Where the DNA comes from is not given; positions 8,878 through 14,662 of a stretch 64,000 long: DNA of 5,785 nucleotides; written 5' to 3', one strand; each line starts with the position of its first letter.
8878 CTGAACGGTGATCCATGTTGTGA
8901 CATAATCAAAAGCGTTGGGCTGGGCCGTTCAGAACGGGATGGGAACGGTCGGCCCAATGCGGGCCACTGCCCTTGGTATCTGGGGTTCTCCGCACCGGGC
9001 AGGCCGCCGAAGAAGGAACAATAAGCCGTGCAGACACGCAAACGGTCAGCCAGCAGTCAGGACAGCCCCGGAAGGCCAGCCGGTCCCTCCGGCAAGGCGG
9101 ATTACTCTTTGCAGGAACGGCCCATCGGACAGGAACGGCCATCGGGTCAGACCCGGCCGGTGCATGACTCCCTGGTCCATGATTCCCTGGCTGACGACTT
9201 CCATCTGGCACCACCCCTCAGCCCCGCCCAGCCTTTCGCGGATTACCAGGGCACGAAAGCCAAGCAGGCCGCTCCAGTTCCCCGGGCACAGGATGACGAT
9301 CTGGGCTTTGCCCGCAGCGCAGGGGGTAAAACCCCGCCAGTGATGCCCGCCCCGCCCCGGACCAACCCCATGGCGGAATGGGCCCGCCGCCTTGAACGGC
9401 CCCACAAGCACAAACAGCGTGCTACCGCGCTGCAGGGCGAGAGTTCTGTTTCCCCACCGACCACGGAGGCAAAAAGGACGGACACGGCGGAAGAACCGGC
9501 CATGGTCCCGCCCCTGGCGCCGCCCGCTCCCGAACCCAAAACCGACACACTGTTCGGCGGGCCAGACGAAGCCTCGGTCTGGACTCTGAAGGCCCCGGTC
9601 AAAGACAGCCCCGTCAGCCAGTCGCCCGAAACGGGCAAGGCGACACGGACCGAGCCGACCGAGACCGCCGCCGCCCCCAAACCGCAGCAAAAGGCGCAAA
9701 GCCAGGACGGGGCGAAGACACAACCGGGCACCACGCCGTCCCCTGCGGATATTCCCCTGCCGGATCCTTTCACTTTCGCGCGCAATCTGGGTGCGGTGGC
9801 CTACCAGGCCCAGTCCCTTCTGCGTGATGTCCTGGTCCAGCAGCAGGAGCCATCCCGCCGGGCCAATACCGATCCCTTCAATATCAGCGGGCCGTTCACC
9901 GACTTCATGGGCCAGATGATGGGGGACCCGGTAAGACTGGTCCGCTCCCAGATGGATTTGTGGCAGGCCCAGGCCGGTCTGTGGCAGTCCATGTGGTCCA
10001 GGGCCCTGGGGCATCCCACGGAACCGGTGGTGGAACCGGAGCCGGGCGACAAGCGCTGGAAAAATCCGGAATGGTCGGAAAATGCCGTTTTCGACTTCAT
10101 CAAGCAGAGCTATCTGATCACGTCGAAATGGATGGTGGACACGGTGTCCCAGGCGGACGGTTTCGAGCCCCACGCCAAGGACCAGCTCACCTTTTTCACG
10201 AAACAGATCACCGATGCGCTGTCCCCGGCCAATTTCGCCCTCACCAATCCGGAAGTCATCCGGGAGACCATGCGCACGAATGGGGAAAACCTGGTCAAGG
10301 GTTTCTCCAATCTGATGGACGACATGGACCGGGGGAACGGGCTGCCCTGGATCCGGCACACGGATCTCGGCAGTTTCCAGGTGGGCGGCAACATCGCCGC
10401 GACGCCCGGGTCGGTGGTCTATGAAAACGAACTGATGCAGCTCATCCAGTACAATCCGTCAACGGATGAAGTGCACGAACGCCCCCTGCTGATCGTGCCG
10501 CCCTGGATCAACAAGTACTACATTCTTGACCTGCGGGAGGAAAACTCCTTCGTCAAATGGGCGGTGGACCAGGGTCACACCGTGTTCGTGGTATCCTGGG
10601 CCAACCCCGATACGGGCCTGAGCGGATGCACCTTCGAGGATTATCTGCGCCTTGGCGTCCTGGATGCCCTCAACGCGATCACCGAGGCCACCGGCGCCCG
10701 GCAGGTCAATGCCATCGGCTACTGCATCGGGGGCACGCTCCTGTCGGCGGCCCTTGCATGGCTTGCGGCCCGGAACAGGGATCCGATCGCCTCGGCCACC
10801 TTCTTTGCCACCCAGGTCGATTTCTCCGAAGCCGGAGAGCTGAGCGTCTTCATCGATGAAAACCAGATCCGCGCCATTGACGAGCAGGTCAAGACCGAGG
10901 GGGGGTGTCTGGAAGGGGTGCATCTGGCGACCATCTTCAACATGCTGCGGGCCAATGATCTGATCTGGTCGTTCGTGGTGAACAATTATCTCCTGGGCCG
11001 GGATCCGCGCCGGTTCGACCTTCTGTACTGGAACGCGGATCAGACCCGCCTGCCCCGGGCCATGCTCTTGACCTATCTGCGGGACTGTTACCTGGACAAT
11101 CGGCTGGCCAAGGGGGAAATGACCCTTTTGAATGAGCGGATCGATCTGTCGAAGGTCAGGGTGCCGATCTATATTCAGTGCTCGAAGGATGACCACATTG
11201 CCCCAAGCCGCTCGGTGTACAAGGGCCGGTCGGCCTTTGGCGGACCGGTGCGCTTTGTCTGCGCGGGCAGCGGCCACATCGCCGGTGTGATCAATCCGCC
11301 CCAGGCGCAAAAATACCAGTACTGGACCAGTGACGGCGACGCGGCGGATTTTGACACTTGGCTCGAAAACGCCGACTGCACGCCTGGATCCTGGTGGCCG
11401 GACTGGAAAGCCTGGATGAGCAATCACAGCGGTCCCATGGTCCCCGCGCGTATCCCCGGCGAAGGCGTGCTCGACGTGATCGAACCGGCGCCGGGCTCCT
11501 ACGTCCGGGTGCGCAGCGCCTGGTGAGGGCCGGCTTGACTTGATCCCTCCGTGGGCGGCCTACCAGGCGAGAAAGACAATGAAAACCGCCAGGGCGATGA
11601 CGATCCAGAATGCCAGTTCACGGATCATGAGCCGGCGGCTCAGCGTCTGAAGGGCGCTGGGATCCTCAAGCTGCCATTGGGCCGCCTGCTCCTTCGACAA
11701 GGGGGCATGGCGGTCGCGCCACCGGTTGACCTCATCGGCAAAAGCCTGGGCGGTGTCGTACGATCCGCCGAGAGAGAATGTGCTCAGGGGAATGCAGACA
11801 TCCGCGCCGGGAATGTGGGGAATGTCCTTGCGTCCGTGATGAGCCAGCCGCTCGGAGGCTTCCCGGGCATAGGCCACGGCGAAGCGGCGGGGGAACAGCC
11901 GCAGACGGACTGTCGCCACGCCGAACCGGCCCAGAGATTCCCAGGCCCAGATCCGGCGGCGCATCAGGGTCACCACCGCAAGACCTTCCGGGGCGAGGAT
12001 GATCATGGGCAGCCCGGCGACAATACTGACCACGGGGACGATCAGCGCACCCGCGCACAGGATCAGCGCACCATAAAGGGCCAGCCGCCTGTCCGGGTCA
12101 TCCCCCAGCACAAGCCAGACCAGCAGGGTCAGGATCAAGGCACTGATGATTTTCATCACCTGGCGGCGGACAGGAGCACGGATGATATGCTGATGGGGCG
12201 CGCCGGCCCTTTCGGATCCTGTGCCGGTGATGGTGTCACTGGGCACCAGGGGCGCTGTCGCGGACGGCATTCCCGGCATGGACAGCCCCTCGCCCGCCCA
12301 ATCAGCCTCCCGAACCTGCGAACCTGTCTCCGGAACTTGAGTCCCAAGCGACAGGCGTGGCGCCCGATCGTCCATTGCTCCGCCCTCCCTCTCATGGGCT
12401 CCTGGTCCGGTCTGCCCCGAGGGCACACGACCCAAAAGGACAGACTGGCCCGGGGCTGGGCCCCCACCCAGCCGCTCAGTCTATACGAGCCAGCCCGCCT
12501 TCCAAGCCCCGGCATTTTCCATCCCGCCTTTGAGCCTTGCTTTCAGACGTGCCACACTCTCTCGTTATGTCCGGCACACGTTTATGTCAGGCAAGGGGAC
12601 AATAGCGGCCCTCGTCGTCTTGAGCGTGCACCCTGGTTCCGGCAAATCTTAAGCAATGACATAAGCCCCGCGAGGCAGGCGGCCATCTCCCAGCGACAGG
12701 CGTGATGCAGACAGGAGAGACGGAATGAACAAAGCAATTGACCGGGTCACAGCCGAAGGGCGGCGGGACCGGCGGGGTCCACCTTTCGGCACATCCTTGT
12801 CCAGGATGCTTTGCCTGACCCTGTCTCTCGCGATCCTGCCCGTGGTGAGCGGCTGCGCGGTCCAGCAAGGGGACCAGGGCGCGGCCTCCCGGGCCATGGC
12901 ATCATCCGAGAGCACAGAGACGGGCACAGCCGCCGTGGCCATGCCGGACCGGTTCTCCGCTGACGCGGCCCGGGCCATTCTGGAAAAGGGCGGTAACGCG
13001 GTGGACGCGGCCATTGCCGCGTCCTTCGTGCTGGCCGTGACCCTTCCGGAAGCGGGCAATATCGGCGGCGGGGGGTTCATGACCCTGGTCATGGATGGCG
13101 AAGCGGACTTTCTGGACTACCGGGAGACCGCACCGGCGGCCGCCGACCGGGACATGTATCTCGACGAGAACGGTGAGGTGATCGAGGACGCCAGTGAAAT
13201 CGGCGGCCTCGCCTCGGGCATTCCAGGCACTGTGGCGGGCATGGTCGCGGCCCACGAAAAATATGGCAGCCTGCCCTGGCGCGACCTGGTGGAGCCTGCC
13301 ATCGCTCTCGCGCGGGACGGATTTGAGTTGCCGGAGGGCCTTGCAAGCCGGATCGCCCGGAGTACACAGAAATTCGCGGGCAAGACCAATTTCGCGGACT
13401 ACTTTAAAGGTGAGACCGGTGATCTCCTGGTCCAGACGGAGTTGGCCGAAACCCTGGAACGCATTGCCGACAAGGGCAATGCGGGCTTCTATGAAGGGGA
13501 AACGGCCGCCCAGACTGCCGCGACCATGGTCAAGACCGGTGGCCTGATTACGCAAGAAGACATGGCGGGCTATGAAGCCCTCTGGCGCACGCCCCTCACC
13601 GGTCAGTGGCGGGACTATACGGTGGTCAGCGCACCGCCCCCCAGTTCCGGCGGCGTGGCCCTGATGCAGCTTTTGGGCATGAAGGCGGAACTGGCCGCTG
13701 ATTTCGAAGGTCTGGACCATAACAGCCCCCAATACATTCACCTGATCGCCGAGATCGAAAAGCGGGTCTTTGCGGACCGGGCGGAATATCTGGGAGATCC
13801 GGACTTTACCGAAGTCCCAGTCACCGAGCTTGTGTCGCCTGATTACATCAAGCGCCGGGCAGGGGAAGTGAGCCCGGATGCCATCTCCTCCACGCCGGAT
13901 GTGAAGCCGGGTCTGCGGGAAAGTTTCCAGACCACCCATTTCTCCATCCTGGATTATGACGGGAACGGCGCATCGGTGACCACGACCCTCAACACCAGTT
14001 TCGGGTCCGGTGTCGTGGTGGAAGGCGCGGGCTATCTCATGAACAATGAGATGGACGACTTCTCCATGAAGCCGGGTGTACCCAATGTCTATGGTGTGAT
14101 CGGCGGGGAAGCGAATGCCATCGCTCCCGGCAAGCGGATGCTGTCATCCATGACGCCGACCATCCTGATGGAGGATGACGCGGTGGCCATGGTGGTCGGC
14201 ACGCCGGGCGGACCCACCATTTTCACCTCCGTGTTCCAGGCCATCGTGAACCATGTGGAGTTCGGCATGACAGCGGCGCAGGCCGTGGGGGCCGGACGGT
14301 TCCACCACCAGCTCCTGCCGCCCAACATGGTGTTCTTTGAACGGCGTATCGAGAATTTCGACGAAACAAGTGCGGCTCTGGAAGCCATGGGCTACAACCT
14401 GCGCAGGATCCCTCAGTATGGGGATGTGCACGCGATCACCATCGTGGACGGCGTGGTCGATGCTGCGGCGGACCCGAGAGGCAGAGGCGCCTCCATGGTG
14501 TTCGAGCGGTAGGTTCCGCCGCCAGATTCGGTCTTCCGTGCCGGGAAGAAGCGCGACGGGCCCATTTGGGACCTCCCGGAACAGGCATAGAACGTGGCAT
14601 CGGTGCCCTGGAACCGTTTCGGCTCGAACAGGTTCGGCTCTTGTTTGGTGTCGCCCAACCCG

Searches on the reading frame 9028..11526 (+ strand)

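Call 41: search_protein_families(library=pfam, proteins=[window:9028-11526:+], max_evalue=0.00001)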
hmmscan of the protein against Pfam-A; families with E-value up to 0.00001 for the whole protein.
window:9028-11526:+ (832 aa): 3 families
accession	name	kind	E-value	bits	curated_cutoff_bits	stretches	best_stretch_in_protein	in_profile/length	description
PF07167.19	PhaC_N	-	1.9e-72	243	23.7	1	341-512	2-173/173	Poly-beta-hydroxybutyrate polymerase (PhaC) N-terminus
PF00561.26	Abhydrolase_1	-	5.2e-12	46.4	25.8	1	516-752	27-240/245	alpha/beta hydrolase fold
PF11339.14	DUF3141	-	5.3e-06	25.8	29.7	0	626-728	210-315/582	Protein of unknown function (DUF3141)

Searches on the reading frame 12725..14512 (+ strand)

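Call 41: search_protein_families(library=pfam, proteins=[window:12725-14512:+], max_evalue=0.00001)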
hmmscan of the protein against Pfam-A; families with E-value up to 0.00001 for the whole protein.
window:12725-14512:+ (595 aa): 1 family
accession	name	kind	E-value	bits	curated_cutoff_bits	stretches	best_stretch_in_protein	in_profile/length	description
PF01019.26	G_glu_transpept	-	4.9e-161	537.4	27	1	84-588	2-512/512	Gamma-glutamyltranspeptidase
